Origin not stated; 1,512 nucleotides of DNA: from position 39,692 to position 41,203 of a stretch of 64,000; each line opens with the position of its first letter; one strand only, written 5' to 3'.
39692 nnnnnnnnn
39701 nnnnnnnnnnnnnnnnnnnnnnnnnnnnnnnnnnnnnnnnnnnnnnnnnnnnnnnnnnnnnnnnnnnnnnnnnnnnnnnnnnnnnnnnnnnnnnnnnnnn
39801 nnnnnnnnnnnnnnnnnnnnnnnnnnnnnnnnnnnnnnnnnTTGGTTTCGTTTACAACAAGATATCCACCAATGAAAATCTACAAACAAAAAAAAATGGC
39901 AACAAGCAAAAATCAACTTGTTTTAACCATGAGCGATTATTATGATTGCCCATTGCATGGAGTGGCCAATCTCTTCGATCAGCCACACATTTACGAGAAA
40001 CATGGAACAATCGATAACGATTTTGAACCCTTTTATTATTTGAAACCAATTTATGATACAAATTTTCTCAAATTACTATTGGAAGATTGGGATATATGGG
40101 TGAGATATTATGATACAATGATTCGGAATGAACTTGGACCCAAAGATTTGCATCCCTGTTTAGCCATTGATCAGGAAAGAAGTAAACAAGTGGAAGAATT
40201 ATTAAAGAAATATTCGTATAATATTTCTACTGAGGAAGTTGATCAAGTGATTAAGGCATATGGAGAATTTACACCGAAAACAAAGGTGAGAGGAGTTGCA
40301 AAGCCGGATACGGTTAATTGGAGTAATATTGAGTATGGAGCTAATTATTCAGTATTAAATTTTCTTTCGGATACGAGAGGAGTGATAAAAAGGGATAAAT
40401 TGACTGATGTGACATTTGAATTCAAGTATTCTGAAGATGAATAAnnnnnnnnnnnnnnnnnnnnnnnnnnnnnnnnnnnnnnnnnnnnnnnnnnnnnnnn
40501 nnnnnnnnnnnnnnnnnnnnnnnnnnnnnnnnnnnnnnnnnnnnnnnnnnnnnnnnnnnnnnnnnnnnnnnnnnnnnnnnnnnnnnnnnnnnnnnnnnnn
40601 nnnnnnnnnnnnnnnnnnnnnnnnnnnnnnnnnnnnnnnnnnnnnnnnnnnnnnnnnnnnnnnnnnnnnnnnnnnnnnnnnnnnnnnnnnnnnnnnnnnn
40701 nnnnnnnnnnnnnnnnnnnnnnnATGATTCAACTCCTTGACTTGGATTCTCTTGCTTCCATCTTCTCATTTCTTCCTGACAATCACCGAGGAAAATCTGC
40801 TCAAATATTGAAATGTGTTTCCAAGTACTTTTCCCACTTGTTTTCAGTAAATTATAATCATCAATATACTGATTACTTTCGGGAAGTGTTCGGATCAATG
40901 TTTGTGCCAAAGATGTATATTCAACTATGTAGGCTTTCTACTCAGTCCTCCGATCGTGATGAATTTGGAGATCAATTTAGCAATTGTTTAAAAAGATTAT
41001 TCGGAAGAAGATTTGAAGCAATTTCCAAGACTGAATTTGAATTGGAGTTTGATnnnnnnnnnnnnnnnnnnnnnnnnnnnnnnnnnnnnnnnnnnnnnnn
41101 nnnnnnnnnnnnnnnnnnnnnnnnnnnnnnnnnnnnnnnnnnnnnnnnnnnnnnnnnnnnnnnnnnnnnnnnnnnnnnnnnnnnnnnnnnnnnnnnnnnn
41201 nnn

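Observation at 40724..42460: F-box-like proteins ending in a dense polycysteine tail (two family members in this window)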

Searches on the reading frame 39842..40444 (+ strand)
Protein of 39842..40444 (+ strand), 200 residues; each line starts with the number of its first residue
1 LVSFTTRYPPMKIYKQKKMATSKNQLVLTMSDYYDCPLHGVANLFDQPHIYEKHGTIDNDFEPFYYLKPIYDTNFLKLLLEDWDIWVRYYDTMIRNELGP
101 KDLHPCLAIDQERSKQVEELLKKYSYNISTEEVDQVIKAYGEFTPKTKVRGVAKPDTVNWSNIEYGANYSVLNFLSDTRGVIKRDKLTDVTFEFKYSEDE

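Call 5: search_protein_families(library=pfam, proteins=[window:39842-40444:+], max_evalue=1)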
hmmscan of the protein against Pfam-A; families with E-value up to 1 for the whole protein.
window:39842-40444:+ (200 aa): 1 family
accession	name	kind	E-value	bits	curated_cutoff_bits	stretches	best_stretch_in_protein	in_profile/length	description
PF23352.1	IFT52_central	-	0.017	15.9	27.9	1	102-147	4-49/81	IFT52 central domain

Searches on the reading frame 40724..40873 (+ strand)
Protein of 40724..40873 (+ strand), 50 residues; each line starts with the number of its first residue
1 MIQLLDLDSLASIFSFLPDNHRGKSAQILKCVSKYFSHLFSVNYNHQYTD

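Call 55: search_solved_structures(query=window:40724-40873:+, max_evalue=10, show_alignments=3)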
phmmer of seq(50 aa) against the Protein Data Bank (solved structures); distinct sequences matched with E-value up to 10: 2.
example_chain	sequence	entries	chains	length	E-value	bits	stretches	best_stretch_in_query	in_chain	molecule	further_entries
7ocl_A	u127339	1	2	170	0.4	14.5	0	14-31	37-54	Hepatocyte growth factor alpha chain,Hepatocyte growth factor alpha chain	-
7ocm_A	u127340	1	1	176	0.41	14.5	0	14-31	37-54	Hepatocyte growth factor alpha chain,Hepatocyte growth factor alpha chain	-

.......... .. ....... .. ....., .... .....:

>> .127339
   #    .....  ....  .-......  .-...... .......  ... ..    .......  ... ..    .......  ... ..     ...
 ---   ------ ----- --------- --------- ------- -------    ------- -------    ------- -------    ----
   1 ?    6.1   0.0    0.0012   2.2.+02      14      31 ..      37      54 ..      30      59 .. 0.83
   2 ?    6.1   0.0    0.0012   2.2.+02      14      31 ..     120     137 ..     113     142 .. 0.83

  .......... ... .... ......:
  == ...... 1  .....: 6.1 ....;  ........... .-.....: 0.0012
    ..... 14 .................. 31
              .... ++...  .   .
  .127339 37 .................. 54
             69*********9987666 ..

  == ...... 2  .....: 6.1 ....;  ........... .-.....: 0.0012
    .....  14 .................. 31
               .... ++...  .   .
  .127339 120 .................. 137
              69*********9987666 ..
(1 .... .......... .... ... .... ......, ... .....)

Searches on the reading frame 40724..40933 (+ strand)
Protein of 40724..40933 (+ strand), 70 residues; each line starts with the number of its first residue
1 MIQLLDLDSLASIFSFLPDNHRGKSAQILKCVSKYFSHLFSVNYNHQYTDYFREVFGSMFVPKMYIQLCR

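Call 13: search_protein_families(library=pfam, proteins=[window:40724-40933:+], max_evalue=10)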
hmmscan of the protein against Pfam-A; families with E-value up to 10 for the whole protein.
seq(70 aa): 2 families
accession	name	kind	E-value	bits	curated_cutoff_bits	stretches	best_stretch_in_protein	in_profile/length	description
PF14922.11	FWWh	-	0.01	16.2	25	1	18-69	61-110/150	Protein of unknown function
PF00646.38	F-box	-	0.063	13.7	20.5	1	3-41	2-36/43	F-box domain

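Call 26: search_protein_families(library=pfam, alignment_id=A2, max_evalue=1)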
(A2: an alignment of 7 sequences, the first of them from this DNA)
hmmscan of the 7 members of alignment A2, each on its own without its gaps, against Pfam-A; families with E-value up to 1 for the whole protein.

A. member 1, seq(68 aa): 1 family
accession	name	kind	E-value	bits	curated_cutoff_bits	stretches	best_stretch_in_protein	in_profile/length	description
PF00646.38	F-box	-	0.063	13.7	20.5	1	3-41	2-36/43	F-box domain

B. families by the number of members that match (of 7 scanned): 2 families
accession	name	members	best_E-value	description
PF00646.38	F-box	3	0.00025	F-box domain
PF10179.15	NDNF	1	0.087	Neuron-derived neurotrophic factor, first Fn(III) domain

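Call 27: search_solved_structures(query=A2, max_evalue=10, show_alignments=2)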
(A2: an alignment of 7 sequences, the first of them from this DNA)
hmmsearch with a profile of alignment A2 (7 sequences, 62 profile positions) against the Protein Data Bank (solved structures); distinct sequences matched with E-value up to 10: 5.
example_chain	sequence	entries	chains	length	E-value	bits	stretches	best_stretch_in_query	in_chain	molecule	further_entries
2i62_A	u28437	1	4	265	0.19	15.2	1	8-41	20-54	Nicotinamide N-methyltransferase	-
5xvk_A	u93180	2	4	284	0.2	15.1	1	8-41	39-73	Nicotinamide N-methyltransferase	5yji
8oty_A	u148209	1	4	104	1.3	12.4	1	17-41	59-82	Titin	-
9o04_C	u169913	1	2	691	2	11.9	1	2-42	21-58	F-box only protein 42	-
6k15_M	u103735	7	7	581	2.4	11.6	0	4-20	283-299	Chromatin structure-remodeling complex subunit RSC9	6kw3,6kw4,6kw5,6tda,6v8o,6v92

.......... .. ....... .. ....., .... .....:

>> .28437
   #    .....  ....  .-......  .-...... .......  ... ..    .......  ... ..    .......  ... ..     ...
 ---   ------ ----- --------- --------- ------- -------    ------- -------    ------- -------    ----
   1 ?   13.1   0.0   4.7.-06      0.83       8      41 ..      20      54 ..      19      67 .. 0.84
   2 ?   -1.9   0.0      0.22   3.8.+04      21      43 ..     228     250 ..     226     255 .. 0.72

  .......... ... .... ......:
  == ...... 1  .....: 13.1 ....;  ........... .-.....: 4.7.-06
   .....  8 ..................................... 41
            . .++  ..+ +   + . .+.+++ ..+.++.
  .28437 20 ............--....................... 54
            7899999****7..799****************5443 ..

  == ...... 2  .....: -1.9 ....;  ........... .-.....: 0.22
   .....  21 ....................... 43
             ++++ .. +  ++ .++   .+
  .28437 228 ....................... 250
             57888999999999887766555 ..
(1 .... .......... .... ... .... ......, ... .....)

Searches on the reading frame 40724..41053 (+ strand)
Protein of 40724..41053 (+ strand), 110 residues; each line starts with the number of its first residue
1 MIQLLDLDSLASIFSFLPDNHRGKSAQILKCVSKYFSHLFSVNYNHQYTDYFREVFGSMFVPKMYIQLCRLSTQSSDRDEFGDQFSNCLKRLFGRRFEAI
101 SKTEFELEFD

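Call 78: predict_structure(alignment_id=A6)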
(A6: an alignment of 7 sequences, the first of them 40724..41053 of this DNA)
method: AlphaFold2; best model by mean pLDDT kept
length: 110 residues; sequences in the alignment: 7
mean_pLDDT: 60.9   pTM: 0.42
mean pLDDT of the five models: 60.9, 59.3, 59.1, 59.0, 58.1
residues with pLDDT >= 90: 0; 70-90: 22; 50-70: 72; < 50: 16
segments of 3 or more residues with pLDDT < 50: 41-47, 50-52, 71-75
pLDDT, mean of each block of 10 residues (from residue 1): 59 64 61 55 44 53 65 51 67 78 73
secondary structure, 60 per line:
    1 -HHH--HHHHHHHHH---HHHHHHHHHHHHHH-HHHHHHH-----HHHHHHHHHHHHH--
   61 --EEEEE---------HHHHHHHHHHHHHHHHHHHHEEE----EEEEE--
elements in order: H7-15 H19-32 H34-40 H46-58 E63-67 H77-96 E97-99 E104-108
